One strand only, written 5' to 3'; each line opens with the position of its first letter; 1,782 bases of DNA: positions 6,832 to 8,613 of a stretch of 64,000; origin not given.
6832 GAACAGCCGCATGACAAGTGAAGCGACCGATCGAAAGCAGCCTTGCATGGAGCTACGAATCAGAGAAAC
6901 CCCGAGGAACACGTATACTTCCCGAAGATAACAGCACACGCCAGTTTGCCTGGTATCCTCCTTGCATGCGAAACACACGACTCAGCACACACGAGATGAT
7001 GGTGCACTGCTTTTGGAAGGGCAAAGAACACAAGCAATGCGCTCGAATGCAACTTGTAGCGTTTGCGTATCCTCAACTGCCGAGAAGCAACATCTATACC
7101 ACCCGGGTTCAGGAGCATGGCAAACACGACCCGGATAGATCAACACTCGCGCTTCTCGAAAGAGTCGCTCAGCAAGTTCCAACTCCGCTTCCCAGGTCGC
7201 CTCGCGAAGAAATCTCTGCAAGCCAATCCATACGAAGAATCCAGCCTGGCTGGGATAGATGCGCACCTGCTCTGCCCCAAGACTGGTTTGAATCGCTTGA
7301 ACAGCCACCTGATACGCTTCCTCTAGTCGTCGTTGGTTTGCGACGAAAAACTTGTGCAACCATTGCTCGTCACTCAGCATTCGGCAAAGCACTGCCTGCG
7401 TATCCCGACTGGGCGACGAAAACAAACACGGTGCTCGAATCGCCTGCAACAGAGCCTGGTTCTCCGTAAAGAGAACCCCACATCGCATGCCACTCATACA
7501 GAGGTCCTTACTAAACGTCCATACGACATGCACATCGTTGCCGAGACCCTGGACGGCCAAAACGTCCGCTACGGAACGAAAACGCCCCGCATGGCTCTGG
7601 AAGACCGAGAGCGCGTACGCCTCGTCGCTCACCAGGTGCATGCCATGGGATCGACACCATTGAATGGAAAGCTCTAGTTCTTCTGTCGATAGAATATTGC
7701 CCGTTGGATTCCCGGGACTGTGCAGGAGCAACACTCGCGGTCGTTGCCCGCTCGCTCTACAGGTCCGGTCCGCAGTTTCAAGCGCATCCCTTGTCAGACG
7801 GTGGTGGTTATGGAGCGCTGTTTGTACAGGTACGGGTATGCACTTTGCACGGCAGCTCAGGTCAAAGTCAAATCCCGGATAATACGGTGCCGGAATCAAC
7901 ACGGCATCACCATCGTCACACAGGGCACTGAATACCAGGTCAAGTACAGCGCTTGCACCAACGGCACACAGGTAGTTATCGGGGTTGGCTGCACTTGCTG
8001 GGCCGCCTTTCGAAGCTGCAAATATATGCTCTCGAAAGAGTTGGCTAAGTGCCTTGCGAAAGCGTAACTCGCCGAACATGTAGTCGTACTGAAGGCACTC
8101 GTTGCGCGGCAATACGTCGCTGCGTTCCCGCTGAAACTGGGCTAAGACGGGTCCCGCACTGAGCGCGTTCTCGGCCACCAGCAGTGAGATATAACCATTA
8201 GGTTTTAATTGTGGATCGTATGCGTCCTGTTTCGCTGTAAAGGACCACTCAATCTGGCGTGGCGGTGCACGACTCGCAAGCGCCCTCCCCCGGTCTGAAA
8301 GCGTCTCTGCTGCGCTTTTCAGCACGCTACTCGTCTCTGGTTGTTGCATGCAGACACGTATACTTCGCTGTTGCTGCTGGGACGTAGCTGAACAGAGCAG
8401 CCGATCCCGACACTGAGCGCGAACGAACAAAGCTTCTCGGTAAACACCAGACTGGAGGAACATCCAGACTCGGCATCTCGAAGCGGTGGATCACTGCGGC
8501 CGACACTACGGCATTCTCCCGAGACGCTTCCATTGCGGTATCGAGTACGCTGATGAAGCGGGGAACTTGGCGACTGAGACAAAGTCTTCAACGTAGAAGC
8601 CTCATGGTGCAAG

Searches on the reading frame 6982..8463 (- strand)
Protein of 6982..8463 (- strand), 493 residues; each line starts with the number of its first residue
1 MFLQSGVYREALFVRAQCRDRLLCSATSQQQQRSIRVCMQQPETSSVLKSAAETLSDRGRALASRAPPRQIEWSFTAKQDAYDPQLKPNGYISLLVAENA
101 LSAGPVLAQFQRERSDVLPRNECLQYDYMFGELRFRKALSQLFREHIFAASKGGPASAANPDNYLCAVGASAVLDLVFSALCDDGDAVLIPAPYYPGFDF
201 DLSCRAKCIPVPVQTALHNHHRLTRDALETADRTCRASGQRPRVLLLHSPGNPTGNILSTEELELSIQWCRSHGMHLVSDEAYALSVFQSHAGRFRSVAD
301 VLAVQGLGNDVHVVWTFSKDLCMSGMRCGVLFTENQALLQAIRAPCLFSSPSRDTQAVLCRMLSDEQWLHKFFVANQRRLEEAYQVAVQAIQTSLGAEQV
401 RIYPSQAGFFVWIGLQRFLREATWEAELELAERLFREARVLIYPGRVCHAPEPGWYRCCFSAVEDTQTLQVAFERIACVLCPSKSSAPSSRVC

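Call 51: search_protein_families(library=pfam, proteins=[window:6982-8463:-], max_evalue=0.00001)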
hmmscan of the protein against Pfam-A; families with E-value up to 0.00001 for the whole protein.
window:6982-8463:- (493 aa): 1 family
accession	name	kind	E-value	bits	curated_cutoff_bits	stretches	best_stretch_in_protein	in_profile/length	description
PF00155.27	Aminotran_1_2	-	1.1e-50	173.3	19.7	1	105-476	18-361/361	Aminotransferase class I and II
